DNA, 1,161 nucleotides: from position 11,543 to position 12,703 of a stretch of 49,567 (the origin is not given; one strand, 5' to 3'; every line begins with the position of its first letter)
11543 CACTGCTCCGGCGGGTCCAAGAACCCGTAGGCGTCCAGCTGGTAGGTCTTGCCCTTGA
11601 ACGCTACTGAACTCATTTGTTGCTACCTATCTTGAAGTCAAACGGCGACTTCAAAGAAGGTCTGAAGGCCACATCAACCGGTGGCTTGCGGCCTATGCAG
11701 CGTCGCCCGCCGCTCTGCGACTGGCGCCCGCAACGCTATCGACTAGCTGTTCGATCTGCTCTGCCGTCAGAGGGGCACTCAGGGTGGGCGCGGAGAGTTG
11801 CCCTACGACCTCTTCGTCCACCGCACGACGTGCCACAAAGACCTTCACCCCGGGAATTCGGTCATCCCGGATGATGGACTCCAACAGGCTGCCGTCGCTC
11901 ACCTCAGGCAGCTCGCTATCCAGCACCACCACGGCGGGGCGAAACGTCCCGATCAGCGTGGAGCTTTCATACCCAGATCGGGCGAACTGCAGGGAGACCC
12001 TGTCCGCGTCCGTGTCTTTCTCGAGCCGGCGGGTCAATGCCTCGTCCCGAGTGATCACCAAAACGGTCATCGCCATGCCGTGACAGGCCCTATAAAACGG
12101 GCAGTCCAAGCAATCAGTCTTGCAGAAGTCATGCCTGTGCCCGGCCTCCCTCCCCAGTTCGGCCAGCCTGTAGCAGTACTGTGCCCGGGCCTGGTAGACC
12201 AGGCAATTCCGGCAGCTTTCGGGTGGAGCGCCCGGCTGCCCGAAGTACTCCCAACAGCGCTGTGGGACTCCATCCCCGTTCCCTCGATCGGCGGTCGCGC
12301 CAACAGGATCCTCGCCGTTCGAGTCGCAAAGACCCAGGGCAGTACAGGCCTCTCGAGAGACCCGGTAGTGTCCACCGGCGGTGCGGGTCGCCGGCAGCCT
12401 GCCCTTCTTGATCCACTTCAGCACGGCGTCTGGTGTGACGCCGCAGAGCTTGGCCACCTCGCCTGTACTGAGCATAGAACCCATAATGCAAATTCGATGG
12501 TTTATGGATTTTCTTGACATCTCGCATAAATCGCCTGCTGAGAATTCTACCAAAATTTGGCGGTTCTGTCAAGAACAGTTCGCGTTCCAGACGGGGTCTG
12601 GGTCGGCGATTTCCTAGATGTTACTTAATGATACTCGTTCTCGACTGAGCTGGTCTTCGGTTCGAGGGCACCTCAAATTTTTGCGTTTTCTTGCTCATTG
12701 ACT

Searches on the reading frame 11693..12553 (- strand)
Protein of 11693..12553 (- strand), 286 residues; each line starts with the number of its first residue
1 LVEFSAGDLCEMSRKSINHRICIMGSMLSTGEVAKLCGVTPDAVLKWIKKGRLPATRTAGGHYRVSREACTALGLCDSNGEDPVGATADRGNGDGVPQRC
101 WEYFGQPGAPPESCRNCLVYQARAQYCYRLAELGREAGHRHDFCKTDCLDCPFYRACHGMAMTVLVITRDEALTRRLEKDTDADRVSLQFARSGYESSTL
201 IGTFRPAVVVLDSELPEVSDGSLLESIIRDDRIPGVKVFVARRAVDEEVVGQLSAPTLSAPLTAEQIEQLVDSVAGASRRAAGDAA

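Call 3: search_protein_families(library=pfam, proteins=[window:11693-12553:-], max_evalue=0.01)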
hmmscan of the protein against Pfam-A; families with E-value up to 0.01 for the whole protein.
window:11693-12553:- (286 aa): 4 families
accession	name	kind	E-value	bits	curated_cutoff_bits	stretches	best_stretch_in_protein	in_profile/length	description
PF12728.13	HTH_17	-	1.5e-10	41.6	27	1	27-68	1-41/51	Helix-turn-helix domain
PF00376.29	MerR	-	6.4e-10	39.1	28.2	1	29-64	1-37/38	MerR family regulatory protein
PF13411.12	MerR_1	-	0.00012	22.6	21.6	1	29-71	2-44/69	MerR HTH family regulatory protein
PF15943.11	YdaS_toxin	-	0.0062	16.8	30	0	30-57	11-39/65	Bacterial toxin YdaS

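Call 6: search_protein_families(library=ncbifam, proteins=[window:11693-12553:-], max_evalue=0.01)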
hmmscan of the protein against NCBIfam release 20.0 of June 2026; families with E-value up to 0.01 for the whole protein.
window:11693-12553:- (286 aa): 7 families
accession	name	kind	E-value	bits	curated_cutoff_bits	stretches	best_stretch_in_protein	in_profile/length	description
TIGR01764.1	excise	domain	1.9e-11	44.1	28.8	1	28-69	2-42/49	excisionase family DNA-binding protein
NF033787.1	HTH_BldC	subfamily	2.2e-09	37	77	1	27-68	2-43/49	BldC family transcriptional regulator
NF033518.0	transpos_IS607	equivalog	0.00015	21.3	110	1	32-72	2-42/187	IS607 family transposase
NF009648.0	PRK13182.1-4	equivalog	0.0003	20.8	170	1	29-70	2-43/184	chromosome-anchoring protein RacA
NF007928.2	PRK10643.1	equivalog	0.00037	20.2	330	1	162-251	1-90/216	two-component system response regulator PmrA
NF046037.1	carphisopro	domain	0.0013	18.9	38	1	32-57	13-38/54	carph-isopro domain-containing protein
TIGR02043.1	ZntR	equivalog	0.0067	16.6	167.95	0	27-68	1-42/131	Zn(2+)-responsive transcriptional regulator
